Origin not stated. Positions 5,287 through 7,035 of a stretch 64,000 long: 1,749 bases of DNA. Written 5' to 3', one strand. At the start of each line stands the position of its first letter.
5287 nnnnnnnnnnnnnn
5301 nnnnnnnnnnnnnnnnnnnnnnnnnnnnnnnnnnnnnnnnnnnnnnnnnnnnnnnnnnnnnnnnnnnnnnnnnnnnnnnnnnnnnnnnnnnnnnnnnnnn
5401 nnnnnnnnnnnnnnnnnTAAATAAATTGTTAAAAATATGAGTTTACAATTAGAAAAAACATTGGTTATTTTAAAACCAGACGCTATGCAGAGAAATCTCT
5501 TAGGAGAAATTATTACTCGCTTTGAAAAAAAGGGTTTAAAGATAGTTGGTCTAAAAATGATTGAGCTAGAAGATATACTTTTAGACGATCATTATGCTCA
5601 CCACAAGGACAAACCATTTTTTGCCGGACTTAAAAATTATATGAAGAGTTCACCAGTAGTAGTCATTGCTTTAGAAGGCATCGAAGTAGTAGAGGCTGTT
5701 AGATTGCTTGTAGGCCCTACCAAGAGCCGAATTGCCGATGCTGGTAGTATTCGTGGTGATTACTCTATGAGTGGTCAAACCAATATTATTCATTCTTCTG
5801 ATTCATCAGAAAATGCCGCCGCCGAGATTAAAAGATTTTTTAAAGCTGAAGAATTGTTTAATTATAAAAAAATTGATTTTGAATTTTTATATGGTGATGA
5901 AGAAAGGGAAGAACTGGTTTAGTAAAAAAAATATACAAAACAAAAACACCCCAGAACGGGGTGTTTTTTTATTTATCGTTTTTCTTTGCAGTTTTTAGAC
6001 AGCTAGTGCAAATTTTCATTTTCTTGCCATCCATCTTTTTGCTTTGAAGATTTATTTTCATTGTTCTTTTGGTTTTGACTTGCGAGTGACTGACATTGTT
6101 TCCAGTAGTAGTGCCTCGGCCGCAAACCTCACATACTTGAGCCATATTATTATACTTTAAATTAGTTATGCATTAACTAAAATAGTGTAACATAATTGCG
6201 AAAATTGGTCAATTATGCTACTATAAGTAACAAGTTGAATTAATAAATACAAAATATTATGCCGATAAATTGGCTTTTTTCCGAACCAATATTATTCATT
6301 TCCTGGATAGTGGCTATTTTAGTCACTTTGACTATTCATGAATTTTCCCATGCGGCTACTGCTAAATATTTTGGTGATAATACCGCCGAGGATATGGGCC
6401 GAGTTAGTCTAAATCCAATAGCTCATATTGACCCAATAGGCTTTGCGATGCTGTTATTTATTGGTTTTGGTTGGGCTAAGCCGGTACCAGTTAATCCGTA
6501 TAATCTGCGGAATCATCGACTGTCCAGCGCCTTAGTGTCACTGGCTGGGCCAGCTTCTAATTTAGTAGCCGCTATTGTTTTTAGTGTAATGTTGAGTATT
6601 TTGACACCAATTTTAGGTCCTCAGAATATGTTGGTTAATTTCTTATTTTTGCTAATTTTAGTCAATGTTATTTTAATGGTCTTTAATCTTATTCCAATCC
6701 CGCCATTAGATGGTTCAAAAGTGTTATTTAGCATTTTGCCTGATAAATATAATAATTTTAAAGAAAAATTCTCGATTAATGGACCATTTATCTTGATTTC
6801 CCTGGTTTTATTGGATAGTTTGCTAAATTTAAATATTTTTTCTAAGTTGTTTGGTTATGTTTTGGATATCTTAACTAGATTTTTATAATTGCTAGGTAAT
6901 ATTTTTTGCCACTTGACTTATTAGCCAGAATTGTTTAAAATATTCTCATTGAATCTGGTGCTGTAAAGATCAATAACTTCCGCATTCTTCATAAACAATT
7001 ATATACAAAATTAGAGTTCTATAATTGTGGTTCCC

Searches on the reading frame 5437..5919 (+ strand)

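Call 43: search_protein_families(library=pfam, proteins=[window:5437-5919:+], max_evalue=0.01)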
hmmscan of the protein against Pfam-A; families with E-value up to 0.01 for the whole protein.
window:5437-5919:+ (161 aa): 1 family
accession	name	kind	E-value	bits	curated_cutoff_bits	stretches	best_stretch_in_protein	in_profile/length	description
PF00334.24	NDK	-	8.2e-50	168.6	27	1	6-139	1-134/135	Nucleoside diphosphate kinase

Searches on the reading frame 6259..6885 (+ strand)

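Call 43: search_protein_families(library=pfam, proteins=[window:6259-6885:+], max_evalue=0.01)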
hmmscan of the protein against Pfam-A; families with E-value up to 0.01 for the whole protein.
window:6259-6885:+ (209 aa): 1 family
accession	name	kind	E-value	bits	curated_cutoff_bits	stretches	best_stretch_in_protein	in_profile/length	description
PF02163.28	Peptidase_M50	-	4.2e-15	56.1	27.2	1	17-173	3-211/221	Peptidase family M50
